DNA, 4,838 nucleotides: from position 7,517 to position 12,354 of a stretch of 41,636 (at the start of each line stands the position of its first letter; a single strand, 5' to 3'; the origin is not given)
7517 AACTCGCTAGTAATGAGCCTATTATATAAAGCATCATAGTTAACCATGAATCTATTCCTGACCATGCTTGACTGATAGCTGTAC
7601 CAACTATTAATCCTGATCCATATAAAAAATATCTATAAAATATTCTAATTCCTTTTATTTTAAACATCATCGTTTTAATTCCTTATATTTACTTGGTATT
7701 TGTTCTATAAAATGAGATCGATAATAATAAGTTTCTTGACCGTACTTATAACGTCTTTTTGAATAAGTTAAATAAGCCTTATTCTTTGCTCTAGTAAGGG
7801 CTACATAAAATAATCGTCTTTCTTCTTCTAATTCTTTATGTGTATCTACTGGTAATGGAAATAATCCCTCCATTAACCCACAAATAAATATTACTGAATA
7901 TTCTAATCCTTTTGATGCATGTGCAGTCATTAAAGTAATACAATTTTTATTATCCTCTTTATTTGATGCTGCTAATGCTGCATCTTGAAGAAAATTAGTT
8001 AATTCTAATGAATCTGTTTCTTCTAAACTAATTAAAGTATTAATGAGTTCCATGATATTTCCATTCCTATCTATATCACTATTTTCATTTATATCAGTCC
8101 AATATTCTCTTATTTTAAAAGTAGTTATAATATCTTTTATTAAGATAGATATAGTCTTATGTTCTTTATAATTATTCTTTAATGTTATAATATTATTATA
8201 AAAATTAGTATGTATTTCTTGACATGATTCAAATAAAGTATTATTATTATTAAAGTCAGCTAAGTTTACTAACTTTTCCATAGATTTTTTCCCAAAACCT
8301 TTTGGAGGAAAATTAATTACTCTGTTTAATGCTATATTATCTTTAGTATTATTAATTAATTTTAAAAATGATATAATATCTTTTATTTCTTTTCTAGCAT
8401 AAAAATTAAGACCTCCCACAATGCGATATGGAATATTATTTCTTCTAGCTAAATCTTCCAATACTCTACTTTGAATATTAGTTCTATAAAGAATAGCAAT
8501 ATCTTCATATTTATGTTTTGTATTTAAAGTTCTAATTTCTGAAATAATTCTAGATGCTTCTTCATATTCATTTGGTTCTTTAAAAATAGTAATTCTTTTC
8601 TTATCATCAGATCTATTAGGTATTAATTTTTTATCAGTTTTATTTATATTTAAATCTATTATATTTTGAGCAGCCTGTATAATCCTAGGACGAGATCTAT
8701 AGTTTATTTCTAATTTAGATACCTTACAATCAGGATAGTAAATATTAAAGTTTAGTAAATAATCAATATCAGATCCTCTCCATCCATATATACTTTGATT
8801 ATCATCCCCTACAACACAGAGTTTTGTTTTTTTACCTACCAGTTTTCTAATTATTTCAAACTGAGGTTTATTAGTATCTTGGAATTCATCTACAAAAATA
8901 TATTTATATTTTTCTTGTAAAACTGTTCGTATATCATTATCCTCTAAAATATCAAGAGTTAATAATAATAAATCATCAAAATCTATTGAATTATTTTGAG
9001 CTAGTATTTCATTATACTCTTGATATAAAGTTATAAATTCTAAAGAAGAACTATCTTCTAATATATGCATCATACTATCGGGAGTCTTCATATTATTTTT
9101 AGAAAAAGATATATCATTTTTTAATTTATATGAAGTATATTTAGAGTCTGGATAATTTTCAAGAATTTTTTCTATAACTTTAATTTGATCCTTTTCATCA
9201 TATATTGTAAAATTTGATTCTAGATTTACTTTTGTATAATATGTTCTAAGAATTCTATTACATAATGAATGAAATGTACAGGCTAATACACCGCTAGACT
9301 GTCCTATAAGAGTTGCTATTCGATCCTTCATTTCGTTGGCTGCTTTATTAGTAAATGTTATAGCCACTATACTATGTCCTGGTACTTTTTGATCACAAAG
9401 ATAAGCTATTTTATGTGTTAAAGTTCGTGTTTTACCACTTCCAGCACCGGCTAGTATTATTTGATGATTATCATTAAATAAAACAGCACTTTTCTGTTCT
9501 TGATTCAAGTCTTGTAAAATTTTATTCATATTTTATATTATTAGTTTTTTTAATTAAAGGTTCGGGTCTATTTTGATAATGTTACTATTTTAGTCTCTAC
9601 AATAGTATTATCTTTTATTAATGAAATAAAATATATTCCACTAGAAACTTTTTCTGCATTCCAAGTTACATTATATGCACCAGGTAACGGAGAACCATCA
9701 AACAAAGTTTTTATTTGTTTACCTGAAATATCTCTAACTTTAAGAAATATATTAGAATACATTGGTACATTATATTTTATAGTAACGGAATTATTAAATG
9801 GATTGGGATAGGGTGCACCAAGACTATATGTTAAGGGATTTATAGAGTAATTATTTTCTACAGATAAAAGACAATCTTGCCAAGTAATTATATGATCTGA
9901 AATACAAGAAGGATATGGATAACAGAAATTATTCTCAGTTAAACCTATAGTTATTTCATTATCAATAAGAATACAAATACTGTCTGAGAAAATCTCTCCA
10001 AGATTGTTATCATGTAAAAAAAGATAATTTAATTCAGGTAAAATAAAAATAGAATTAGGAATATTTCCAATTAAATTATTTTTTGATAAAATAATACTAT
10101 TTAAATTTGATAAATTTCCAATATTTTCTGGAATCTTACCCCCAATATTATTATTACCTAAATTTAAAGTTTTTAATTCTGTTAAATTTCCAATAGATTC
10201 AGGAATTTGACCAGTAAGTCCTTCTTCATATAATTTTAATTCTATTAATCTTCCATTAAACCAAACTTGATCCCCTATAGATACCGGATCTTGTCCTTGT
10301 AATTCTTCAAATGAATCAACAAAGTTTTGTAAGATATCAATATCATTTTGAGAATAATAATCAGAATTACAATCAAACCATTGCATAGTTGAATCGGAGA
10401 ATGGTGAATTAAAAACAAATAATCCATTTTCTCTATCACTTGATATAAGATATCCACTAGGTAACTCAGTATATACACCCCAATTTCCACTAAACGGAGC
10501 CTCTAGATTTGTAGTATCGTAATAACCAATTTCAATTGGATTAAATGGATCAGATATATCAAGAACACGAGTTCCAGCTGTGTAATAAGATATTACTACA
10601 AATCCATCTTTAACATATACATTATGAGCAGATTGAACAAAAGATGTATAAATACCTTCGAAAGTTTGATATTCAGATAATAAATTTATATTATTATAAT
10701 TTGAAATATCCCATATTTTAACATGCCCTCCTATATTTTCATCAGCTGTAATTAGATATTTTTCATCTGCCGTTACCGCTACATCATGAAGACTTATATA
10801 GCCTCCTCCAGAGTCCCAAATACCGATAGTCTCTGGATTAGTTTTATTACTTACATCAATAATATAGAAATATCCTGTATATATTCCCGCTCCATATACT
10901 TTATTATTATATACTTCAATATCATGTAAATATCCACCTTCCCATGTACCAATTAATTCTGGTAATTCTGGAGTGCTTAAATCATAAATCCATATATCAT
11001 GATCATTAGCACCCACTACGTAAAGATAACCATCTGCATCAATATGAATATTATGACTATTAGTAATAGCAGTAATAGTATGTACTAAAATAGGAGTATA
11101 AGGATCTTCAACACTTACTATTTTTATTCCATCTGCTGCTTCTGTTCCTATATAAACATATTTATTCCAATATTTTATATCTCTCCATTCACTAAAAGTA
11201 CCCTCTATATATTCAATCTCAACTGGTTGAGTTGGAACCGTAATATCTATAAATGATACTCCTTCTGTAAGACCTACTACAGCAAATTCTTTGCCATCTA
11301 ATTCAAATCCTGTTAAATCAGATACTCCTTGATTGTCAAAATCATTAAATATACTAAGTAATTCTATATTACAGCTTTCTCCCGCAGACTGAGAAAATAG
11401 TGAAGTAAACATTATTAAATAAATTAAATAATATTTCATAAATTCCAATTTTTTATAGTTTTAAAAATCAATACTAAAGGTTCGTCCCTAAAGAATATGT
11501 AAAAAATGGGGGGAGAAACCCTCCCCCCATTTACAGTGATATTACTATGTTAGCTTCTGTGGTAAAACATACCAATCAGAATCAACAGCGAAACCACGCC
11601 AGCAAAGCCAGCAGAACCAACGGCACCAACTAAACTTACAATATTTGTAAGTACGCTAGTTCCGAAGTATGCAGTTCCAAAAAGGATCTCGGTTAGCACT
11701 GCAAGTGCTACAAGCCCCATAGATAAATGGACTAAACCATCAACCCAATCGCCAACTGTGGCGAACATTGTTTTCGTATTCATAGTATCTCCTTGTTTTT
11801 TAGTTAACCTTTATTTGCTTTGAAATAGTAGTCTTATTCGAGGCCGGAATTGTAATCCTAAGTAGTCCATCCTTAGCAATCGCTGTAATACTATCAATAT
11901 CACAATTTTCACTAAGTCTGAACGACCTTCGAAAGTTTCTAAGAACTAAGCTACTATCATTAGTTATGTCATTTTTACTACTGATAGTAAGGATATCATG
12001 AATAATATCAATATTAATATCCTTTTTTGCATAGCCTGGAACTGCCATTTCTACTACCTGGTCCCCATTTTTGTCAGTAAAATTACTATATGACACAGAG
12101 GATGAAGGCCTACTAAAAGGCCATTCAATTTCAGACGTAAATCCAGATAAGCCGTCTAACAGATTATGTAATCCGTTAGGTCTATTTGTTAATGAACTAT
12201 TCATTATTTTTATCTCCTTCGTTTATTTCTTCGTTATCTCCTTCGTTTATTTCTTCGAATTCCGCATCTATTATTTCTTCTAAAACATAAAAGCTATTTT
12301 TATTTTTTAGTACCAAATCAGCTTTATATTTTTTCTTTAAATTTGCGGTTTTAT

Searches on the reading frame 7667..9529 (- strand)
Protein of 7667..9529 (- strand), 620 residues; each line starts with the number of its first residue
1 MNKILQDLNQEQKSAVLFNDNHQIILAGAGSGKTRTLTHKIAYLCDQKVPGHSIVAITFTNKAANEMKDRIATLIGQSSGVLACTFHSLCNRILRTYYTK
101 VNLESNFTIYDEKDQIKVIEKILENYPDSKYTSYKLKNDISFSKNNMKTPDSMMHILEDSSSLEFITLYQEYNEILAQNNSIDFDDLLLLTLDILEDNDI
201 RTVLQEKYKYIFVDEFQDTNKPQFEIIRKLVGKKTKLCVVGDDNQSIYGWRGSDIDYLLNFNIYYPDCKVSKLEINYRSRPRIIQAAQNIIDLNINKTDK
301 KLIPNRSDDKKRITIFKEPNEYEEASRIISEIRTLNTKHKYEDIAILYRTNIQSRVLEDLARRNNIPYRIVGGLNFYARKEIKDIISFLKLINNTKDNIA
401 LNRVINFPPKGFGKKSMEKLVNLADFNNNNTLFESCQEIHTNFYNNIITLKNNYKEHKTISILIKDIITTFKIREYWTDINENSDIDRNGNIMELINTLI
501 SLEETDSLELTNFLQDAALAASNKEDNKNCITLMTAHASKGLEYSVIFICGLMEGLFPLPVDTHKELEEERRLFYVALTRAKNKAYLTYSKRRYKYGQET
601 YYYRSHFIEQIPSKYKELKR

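Call 8: search_protein_families(library=phrogs, proteins=[window:7667-9529:-])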
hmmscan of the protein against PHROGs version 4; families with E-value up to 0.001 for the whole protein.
window:7667-9529:- (620 aa): 4 families
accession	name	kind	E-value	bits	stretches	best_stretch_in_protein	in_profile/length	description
phrog_1967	-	DNA, RNA and nucleotide metabolism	6.3e-135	452.6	1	1-615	146-696/776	DNA helicase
phrog_325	-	DNA, RNA and nucleotide metabolism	3.7e-14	53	1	7-299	470-665/986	Dda-like helicase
phrog_25205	-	unknown function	3.7e-10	39.7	1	197-279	173-254/607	-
phrog_170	-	other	1.2e-05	25.9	0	209-300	192-283/323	PhoH-like phosphate starvation-inducible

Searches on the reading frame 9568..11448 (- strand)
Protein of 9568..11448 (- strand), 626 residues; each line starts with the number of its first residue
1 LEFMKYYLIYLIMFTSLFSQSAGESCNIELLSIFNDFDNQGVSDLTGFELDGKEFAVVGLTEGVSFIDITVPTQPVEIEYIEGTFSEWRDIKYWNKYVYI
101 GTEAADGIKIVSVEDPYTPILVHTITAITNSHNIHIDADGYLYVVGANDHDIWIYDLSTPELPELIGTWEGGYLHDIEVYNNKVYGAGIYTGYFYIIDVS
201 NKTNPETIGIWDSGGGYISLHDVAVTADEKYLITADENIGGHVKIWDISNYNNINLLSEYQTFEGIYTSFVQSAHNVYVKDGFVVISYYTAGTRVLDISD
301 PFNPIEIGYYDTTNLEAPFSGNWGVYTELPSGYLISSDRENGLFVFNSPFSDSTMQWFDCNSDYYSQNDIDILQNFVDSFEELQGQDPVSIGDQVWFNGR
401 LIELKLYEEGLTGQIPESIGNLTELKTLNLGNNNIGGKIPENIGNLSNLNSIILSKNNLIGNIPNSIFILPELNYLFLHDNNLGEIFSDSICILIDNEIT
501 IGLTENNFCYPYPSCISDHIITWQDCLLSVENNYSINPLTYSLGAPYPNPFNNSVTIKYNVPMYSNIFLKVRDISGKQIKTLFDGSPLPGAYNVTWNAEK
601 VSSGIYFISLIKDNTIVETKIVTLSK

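Call 8: search_protein_families(library=phrogs, proteins=[window:9568-11448:-])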
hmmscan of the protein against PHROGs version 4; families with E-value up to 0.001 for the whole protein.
window:9568-11448:- (626 aa): 2 families
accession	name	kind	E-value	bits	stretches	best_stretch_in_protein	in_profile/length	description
phrog_6688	-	unknown function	1.3e-10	41.6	1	401-494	398-487/681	-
phrog_22523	-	unknown function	2.3e-07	31.3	1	48-250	75-278/309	-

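Call 53: search_protein_families(library=pfam, proteins=[window:9568-11448:-], max_evalue=0.01)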
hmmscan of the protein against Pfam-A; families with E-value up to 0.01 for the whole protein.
window:9568-11448:- (626 aa): 6 families
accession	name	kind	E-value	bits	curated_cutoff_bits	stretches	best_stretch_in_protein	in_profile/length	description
PF18962.6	Por_Secre_tail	-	2.1e-08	34.8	27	1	547-622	2-74/75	Secretion system C-terminal sorting domain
PF08309.17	LVIVD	-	2.6e-08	33.5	20.2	1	273-312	3-42/42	LVIVD repeat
PF23598.1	LRR_14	-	4.6e-07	29.3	40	1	415-480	39-102/353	Leucine-rich repeat region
PF13855.12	LRR_8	-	1.5e-06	28.3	27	2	424-483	2-61/61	Leucine rich repeat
PF00560.39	LRR_1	-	5.7e-05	22.9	20.6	1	425-446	2-23/23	Leucine Rich Repeat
PF12799.13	LRR_4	-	0.00039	21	27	1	423-464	1-40/44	Leucine Rich repeats (2 copies)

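Call 83: find_homologous_proteins(query=window:9568-11448:-, max_evalue=1e-8)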
Query window:9568-11448:- (626 aa): 885 proteins with E <= 1e-8 among 8000 candidates; the best 120 are listed.
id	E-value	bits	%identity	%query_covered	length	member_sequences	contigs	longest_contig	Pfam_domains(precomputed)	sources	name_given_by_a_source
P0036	0.0e+0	1419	100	100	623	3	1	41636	PF23598.2,PF18962.8,PF13855.13,PF08309.18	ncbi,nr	ncbi:hypothetical protein CL621_00940 [archaeon]|nr:hypothetical protein [archaeon]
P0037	1.5e-165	570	49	83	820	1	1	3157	PF23598.2,PF00560.40,PF18962.8,PF12799.14,PF13855.13,PF23211.1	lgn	-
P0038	4.1e-165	569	51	75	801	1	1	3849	PF23598.2,PF00560.40,PF18962.8,PF12799.14,PF13855.13,PF23211.1,PF08309.18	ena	-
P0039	3.6e-164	566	51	75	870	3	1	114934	PF23598.2,PF14580.13,PF00560.40,PF18962.8,PF12799.14,PF13855.13,PF23211.1,PF08309.18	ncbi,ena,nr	ncbi:MAG: choice-of-anchor B family protein [Candidatus Marinimicrobia bacterium]|nr:choice-of-ancho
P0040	7.7e-163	561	45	79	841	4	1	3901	PF23598.2,PF00560.40,PF18962.8,PF12799.14,PF13855.13,PF23211.1,PF08309.18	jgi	-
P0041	4.6e-162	559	50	78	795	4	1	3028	PF23598.2,PF00560.40,PF18962.8,PF12799.14,PF13855.13,PF23211.1,PF08309.18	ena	-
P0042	6.5e-162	558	50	78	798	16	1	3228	PF23598.2,PF00560.40,PF18962.8,PF12799.14,PF13855.13,PF23211.1,PF08309.18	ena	-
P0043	1.6e-160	554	52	72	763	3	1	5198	PF23598.2,PF00560.40,PF18962.8,PF12799.14,PF13855.13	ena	-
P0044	2.4e-158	547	46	78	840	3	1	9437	PF23598.2,PF14580.13,PF00560.40,PF18962.8,PF12799.14,PF13855.13,PF23211.1,PF08309.18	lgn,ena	-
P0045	3.3e-157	543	55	68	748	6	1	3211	PF23598.2,PF00560.40,PF18962.8,PF12799.14,PF13855.13,PF08309.18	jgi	-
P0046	8.9e-157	541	54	68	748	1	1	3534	PF23598.2,PF18962.8,PF12799.14,PF13855.13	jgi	-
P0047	9.1e-156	538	54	70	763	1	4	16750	PF23598.2,PF18962.8,PF12799.14,PF13855.13,PF23211.1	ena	-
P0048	3.3e-155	536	48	77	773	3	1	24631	PF23598.2,PF00560.40,PF18962.8,PF12799.14,PF13855.13,PF23211.1,PF08309.18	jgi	-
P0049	1.7e-153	531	53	68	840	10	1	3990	PF23598.2,PF18962.8,PF12799.14,PF13855.13,PF08309.18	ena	-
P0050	1.9e-150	520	53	68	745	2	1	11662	PF23598.2,PF00560.40,PF18962.8,PF12799.14,PF13855.13,PF08309.18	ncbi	-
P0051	7.9e-149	515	51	71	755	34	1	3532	PF23598.2,PF00560.40,PF18962.8,PF12799.14,PF13855.13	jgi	-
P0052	1.2e-144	501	54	63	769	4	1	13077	PF23598.2,PF00560.40,PF18962.8,PF12799.14,PF13855.13,PF23211.1,PF08309.18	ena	-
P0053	7.5e-141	489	57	57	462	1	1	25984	PF18962.8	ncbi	-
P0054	8.9e-141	489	64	51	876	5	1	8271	PF18962.8,PF08309.18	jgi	-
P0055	9.1e-140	485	62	51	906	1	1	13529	PF18962.8,PF08309.18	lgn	-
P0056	6.1e-137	476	59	56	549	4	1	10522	PF18962.8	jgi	-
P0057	1.1e-134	468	57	54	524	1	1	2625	PF18962.8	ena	-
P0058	2.8e-134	467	61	51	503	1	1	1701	PF18962.8,PF08309.18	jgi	-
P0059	7.4e-134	466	59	51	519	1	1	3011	PF18962.8,PF08309.18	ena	-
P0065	3.3e-130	454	56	52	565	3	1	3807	PF18962.8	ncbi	-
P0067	2.6e-129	451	57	54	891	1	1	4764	PF18962.8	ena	-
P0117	5.9e-125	436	57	57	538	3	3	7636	PF18962.8,PF08309.18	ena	-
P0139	1.4e-121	425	56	53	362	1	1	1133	PF18962.8,PF08309.18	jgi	jgi:hypothetical protein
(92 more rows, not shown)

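Call 84: find_encoding_contigs(protein=P0039, flank=10000, max_places=1)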
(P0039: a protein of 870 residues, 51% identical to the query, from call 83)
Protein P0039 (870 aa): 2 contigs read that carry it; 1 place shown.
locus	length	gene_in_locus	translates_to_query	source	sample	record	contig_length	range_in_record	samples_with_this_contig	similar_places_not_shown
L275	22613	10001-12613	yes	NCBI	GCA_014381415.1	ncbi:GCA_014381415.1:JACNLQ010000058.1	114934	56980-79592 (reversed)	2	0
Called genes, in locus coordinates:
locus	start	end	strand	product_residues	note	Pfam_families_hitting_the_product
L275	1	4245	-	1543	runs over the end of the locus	PF18962:Por_Secre_tail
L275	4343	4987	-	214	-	PF04264:YceI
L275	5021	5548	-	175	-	-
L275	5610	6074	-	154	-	PF07661:MORN_2 (weak)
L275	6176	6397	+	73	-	-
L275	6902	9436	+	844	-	-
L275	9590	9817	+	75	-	-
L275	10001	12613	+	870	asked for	PF08309:LVIVD (faint), PF00560:LRR_1 (faint), PF23211:LRR_LRWD1 (faint), PF23598:LRR_14, PF23598:LRR_14, PF13855:LRR_8, PF12799:LRR_4 (weak), PF18962:Por_Secre_tail, +1 more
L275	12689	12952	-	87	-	-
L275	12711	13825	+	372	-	PF00560:LRR_1 (faint), PF23598:LRR_14, PF23211:LRR_LRWD1 (faint), PF12799:LRR_4 (weak), PF23598:LRR_14, PF12799:LRR_4 (weak), PF13855:LRR_8 (weak)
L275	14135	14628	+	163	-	-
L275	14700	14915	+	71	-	-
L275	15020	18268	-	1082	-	PF13517:FG-GAP_3 (weak), PF13570:Beta-prop_ACSF4 (weak), PF00404:Dockerin_1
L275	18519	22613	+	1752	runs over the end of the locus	PF18962:Por_Secre_tail (weak)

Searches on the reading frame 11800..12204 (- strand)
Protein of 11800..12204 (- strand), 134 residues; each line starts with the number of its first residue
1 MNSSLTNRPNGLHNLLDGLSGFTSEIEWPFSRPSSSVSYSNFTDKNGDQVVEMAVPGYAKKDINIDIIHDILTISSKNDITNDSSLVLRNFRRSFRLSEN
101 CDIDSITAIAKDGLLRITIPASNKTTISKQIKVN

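Call 53: search_protein_families(library=pfam, proteins=[window:11800-12204:-], max_evalue=0.01)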
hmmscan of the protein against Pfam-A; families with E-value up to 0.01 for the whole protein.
window:11800-12204:- (134 aa): 1 family
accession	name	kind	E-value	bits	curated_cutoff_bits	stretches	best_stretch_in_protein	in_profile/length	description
PF00011.27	HSP20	-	1.2e-14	54.7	20.8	1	49-133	9-101/102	Hsp20/alpha crystallin family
